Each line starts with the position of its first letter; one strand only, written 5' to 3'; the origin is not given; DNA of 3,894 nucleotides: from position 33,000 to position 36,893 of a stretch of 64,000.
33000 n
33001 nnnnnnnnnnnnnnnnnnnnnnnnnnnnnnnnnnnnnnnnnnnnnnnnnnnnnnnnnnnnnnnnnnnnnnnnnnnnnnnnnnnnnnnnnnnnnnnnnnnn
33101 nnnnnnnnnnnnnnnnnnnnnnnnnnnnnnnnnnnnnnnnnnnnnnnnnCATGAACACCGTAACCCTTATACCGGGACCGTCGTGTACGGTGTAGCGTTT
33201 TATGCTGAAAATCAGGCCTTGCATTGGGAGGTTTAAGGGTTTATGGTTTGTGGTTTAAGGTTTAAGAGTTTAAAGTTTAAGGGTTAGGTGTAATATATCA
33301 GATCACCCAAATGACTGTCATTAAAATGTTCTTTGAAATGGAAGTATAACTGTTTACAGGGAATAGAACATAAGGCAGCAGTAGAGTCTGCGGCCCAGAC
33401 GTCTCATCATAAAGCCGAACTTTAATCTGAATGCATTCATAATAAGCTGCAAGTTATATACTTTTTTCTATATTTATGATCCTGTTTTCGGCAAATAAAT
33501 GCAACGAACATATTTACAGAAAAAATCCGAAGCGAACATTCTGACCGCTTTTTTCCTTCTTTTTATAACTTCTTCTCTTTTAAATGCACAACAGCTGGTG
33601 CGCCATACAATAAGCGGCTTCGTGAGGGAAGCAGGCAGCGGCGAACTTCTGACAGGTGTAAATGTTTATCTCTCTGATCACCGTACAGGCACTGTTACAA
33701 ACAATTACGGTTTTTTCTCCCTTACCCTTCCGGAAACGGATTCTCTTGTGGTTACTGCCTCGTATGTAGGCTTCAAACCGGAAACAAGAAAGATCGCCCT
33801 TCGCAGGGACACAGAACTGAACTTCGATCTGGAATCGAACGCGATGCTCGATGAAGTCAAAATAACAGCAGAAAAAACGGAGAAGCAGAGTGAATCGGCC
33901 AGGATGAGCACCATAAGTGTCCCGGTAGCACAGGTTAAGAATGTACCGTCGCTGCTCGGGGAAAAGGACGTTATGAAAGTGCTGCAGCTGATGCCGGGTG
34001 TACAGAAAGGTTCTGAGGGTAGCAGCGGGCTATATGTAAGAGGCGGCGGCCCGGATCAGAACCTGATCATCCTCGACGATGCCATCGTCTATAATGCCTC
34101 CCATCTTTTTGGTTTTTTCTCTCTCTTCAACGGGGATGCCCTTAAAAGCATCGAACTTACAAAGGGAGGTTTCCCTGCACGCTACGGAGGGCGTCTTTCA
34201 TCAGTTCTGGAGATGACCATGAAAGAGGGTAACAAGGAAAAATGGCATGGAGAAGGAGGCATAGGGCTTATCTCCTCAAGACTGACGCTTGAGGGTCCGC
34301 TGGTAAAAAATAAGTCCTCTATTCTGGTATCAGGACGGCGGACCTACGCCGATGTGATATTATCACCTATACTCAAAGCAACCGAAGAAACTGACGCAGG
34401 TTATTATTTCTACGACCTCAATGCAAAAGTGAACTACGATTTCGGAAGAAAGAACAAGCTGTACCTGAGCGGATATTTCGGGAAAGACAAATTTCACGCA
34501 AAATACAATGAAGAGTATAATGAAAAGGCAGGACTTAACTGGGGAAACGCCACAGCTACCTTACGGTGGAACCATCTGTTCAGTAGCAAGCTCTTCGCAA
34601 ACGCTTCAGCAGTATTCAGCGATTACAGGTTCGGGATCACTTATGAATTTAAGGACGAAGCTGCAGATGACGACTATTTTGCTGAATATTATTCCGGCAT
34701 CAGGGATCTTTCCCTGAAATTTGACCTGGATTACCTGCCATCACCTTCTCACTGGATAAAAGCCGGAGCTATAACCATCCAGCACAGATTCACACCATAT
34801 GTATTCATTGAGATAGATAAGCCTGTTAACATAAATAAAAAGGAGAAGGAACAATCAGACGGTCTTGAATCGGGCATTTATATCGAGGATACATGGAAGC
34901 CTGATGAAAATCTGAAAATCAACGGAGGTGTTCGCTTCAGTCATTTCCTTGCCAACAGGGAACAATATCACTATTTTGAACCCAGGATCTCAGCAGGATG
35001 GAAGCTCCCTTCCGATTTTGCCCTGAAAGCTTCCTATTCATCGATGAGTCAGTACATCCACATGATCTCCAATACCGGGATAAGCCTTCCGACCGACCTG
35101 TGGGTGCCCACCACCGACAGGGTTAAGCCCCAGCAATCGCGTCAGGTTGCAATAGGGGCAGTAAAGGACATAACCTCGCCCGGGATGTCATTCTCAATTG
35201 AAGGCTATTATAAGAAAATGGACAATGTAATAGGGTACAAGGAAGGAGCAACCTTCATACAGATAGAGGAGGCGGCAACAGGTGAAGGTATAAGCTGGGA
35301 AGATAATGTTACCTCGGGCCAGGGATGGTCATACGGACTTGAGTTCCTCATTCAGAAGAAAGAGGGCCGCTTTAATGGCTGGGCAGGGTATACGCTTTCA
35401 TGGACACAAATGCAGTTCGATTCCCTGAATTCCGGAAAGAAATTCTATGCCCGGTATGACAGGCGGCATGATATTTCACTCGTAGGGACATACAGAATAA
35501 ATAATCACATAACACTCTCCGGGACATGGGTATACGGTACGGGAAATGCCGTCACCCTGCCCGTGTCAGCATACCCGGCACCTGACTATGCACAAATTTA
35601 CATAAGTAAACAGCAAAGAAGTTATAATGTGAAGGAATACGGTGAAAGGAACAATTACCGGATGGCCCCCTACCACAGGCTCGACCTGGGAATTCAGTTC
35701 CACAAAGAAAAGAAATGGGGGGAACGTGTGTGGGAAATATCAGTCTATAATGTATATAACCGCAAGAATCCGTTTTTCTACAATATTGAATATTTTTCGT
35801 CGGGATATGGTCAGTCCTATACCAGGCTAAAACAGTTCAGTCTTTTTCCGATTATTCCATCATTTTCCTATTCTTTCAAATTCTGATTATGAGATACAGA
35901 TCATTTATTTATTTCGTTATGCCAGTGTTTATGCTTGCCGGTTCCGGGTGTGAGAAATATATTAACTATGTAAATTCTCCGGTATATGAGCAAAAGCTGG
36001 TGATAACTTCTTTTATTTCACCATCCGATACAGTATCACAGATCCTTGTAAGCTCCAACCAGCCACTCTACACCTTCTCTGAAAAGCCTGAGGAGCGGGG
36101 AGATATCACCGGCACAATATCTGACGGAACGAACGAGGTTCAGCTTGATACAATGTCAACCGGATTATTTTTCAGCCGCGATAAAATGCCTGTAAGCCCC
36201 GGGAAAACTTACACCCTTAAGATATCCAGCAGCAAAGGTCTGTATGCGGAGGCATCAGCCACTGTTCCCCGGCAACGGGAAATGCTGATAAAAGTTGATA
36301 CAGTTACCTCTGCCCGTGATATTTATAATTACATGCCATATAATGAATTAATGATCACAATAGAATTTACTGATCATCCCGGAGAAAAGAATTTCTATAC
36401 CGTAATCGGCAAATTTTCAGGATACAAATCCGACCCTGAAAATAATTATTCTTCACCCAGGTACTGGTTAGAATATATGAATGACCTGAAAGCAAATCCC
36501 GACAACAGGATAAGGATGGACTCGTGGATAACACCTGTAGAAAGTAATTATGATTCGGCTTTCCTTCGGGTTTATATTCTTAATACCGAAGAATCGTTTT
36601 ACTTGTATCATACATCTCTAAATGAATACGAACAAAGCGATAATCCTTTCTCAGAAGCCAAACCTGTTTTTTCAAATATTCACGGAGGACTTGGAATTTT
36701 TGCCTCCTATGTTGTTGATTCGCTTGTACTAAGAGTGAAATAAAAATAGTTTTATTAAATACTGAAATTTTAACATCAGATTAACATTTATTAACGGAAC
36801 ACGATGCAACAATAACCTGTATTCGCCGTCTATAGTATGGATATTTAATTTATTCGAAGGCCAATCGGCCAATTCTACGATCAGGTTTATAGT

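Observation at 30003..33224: Orphan eliminase-type glycyl radical enzyme paired with a minimal activase that lacks the ferredoxin-like insert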

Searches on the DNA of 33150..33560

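Call 60: search_rna_families(source=window, start=33150, end=33560, threshold=evalue, max_evalue=10)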
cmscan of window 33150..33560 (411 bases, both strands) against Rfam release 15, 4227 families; matches with E-value up to 10: 6.
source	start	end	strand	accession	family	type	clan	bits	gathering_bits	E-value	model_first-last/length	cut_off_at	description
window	33456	33560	+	RF02029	sraA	Gene; sRNA;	-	18.1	56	3.1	1-95/95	no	sraA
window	33393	33415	-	RF01158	SNORD108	Gene; snRNA; snoRNA; CD-box;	-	16.2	46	2.5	1-71/71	no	Small nucleolar RNA SNORD108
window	33424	33508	+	RF01289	snoR17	Gene; snRNA; snoRNA; CD-box;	-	16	60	7.7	1-110/110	no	Small nucleolar RNA snoR17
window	33394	33485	+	RF01934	bxd_6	Gene; lncRNA;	-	14.3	50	3.5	1-93/93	no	Bithoraxoid conserved region 6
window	33440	33538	-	RF03323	mir-3613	Gene; miRNA;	-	13.7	91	6.3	1-86/86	no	mir-3613 microRNA precursor family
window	33305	33335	-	RF01850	beta_tmRNA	Gene;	CL00001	6.9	84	5.4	112-141/331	no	Betaproteobacteria transfer-messenger RNA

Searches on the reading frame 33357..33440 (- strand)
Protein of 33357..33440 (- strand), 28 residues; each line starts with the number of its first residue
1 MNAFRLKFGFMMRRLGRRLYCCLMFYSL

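Call 66: search_protein_families(library=ncbifam, proteins=[window:33357-33440:-], max_evalue=10)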
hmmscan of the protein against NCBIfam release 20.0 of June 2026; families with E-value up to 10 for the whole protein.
seq(28 aa): 0 families

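Call 67: search_protein_families(library=pfam, proteins=[window:33357-33440:-], max_evalue=10)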
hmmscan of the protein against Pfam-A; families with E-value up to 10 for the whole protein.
seq(28 aa): 0 families

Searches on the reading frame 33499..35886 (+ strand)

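Call 35: search_protein_families(library=pfam, proteins=[window:33499-35886:+], max_evalue=0.001)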
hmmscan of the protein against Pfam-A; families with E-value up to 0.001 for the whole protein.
window:33499-35886:+ (795 aa): 4 families
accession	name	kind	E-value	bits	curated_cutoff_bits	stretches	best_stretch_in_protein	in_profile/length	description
PF00593.30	TonB_dep_Rec_b-barrel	-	1.7e-20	74.7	27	1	300-752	19-436/436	TonB dependent receptor-like, beta-barrel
PF13715.12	CarbopepD_reg_2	-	1.9e-15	57.1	32.2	1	38-121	1-87/88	CarboxypepD_reg-like domain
PF13620.12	CarboxypepD_reg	-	6.7e-12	46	32.3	1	37-111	1-81/82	Carboxypeptidase regulatory-like domain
PF07715.20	Plug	-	4e-10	40.6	23.9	1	140-232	8-102/107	TonB-dependent Receptor Plug Domain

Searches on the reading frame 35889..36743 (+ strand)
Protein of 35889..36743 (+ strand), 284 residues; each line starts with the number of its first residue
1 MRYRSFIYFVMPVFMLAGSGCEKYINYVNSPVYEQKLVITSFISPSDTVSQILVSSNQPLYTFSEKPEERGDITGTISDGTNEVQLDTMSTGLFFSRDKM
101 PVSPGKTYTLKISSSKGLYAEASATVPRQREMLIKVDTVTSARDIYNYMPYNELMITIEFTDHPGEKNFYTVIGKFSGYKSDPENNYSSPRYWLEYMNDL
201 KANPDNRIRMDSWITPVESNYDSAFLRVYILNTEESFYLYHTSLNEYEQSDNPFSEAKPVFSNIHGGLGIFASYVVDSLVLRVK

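Call 35: search_protein_families(library=pfam, proteins=[window:35889-36743:+], max_evalue=0.001)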
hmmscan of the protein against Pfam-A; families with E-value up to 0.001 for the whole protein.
window:35889-36743:+ (284 aa): 1 family
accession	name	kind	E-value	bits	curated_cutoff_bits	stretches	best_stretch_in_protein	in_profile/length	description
PF14054.11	DUF4249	-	6.8e-27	95.1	28.5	1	33-277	12-266/269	Domain of unknown function (DUF4249)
